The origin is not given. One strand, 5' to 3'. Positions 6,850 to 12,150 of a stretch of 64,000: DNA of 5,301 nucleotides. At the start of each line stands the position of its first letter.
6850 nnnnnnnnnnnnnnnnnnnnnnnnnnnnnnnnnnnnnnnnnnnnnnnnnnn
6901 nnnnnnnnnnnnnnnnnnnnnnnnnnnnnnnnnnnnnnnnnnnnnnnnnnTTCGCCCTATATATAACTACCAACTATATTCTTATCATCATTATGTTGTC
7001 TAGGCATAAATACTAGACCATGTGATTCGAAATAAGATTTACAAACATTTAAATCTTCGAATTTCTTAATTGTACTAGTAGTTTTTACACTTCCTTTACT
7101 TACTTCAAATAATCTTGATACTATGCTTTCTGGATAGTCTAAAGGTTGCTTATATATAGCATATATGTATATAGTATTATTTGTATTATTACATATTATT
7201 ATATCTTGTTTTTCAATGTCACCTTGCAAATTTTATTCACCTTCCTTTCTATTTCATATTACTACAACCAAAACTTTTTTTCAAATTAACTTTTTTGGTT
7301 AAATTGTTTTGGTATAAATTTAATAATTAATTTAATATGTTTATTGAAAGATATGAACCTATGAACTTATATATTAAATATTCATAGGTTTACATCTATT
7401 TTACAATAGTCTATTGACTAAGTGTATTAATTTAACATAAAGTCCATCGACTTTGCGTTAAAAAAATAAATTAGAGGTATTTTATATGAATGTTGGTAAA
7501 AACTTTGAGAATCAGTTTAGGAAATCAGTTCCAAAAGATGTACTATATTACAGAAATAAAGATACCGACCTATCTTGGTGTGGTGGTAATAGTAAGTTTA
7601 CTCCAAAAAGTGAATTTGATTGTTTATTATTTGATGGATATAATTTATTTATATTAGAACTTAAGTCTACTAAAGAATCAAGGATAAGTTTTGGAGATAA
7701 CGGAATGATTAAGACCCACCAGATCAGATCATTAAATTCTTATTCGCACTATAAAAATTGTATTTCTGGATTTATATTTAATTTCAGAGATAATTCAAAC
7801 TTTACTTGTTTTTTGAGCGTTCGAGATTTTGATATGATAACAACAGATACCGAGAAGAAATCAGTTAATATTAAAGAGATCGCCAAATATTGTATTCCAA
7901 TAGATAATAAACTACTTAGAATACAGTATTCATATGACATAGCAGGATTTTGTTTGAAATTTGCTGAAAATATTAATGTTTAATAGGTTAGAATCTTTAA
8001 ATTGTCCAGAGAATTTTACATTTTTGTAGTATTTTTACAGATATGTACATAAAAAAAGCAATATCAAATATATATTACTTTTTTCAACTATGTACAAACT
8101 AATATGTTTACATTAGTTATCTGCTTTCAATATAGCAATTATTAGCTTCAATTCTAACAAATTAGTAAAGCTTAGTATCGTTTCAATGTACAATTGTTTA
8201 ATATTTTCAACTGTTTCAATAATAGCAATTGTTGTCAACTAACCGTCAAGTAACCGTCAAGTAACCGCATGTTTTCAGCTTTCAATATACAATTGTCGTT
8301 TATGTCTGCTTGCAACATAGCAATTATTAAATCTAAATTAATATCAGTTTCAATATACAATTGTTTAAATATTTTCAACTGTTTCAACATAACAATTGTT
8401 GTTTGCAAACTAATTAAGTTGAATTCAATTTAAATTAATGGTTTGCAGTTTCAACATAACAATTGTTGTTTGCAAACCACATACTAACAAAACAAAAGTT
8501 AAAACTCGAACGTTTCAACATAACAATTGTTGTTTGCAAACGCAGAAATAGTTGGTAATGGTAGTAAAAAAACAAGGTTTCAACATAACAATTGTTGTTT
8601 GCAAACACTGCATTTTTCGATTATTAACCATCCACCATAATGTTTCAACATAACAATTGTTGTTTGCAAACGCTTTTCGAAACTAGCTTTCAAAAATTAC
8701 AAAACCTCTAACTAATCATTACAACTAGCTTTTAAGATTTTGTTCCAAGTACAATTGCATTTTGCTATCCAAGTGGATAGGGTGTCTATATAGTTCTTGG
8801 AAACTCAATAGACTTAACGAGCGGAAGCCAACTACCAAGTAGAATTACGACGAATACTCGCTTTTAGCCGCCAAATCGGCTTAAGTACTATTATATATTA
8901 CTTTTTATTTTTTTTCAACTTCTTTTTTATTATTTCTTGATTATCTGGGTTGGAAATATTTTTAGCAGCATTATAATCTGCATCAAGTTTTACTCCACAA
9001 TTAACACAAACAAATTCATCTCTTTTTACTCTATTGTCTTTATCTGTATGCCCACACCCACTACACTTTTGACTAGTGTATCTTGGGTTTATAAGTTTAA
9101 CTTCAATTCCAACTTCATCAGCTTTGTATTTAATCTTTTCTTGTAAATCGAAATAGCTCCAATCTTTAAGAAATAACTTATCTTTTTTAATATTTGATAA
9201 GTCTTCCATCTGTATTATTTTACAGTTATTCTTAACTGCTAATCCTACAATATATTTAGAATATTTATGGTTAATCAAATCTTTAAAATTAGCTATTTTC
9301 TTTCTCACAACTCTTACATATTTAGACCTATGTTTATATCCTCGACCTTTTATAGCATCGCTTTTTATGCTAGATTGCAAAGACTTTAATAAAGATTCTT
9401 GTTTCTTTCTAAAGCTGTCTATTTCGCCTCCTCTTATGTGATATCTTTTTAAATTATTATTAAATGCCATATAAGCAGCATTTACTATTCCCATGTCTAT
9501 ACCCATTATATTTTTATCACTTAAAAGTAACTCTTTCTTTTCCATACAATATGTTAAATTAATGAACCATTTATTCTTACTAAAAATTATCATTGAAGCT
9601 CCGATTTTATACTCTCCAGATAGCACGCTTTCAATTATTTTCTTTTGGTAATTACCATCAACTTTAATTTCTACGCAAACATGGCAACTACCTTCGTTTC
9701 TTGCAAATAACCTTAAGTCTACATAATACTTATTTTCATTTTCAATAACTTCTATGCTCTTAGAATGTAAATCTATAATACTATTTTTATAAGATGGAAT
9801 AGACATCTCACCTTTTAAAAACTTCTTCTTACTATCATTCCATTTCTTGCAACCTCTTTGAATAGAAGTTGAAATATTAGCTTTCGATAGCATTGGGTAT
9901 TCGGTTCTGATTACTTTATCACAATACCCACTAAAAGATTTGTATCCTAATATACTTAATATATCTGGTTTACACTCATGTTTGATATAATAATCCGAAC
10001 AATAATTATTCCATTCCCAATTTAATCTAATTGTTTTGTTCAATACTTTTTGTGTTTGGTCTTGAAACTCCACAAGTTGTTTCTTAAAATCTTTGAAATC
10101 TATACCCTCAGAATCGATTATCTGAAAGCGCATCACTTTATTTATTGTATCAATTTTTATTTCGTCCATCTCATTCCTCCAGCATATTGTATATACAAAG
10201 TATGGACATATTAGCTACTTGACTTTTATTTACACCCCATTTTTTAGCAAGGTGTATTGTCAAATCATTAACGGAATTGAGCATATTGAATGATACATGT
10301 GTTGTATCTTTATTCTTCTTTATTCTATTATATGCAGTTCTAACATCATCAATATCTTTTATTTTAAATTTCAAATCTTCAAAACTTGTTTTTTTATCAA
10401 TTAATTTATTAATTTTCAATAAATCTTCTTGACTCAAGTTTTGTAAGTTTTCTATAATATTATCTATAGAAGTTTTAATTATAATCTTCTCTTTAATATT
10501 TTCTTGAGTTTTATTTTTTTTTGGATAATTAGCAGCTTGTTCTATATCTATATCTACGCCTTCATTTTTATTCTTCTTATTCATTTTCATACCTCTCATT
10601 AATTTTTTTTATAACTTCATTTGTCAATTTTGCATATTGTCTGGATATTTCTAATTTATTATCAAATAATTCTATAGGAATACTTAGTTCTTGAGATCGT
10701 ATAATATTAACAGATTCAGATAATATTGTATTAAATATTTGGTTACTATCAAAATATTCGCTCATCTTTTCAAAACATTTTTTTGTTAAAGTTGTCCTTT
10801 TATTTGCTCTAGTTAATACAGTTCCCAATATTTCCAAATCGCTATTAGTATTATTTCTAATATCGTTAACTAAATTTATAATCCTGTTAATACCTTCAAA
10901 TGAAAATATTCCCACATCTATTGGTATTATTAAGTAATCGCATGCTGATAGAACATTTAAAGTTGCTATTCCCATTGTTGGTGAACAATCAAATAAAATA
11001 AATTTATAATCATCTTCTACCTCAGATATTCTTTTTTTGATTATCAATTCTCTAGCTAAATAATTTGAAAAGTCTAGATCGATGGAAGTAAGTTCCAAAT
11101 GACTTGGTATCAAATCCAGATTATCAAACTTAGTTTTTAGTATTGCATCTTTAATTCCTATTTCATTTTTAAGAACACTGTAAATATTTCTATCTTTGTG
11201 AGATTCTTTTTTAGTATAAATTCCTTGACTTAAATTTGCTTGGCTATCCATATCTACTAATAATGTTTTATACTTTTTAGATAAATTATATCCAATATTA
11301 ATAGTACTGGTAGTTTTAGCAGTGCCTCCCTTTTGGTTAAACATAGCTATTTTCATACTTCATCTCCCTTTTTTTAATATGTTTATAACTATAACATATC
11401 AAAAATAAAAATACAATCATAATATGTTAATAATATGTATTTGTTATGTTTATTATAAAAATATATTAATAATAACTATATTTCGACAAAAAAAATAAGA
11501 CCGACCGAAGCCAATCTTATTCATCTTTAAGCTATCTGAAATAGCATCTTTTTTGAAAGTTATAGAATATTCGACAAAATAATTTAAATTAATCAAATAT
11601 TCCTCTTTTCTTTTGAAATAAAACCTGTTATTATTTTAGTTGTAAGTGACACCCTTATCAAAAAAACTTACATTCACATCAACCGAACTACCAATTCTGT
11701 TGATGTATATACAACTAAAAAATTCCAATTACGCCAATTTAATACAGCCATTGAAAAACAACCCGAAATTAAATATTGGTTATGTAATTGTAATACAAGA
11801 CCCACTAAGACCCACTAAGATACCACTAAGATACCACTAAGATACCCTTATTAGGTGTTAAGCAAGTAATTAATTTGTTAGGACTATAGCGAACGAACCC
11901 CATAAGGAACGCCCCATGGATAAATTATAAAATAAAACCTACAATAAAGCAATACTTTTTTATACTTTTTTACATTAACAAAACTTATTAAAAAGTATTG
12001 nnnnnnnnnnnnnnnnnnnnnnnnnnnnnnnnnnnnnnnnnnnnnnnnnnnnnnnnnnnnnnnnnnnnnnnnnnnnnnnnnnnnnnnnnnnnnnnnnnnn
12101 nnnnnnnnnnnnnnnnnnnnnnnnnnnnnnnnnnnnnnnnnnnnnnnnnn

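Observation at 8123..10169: Hypercompact type V CRISPR-Cas locus (423-aa Cas12f/TnpB-like nuclease plus array) on a phage-plasmid, with no adaptation genes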

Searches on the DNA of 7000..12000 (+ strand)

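Call 7: search_dna_similar(query=window:7000-12000:+, collection=phages, mode=near)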
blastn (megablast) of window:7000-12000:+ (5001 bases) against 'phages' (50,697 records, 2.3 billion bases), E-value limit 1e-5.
No match.

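Call 8: search_dna_similar(query=window:7000-12000:+, collection=plasmids, mode=near)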
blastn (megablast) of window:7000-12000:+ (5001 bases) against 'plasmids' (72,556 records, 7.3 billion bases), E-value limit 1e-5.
No match.

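Call 58: search_with_rna_model(model_id=R1, source=window, start=8000, end=9000, filters=off, max_evalue=10, show_alignments=2)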
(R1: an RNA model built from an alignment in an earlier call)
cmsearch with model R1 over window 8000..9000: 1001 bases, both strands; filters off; matches with E-value up to 10: 6.
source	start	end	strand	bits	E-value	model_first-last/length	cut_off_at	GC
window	8575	8631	-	3.4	1.9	1-106/106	no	0.3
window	8008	8039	+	3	2.4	24-61/106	no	0.19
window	8552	8609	+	2.3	3.8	1-106/106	no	0.29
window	8419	8481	+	1.5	6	1-106/106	no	0.27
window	8082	8130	-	1.5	6.1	1-106/106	no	0.24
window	8739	8772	-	1.3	6.9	1-106/106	no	0.32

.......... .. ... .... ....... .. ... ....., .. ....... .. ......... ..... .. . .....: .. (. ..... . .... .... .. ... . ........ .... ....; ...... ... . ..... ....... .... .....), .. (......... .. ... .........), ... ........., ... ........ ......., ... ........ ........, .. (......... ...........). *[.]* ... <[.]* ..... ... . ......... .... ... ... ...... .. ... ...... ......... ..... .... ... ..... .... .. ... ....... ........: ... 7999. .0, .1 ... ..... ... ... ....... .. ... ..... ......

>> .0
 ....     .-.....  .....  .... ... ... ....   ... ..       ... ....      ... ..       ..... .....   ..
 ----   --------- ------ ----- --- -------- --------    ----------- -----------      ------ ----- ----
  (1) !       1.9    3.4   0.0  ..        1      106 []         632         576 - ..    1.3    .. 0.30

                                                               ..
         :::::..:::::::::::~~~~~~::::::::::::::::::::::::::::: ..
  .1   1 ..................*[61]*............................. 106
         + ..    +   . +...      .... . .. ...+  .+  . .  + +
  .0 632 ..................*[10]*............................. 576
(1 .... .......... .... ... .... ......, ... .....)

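Call 66: search_with_rna_model(model_id=R1, sources=[L005, L006], max_evalue=0.1)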
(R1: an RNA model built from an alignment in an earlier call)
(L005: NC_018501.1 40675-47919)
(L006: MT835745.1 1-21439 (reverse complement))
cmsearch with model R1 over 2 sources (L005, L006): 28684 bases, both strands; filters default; matches with E-value up to 0.1: 3.
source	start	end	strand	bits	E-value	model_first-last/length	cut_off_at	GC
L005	4381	4488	+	64.7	1.3e-15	1-106/106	no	0.39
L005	4855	4962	+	64.4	1.6e-15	1-106/106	no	0.34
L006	21353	21439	+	23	0.00026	1-81/106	3'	0.43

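Call 91: search_with_rna_model(model_id=R2, sources=[L007, L008], max_evalue=0.1)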
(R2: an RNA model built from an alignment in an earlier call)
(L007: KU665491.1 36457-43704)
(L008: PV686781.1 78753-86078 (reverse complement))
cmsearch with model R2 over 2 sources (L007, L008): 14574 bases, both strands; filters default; matches with E-value up to 0.1: 1.
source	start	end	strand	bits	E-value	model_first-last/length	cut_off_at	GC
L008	2295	2405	+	31.9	8.4e-07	1-129/129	no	0.44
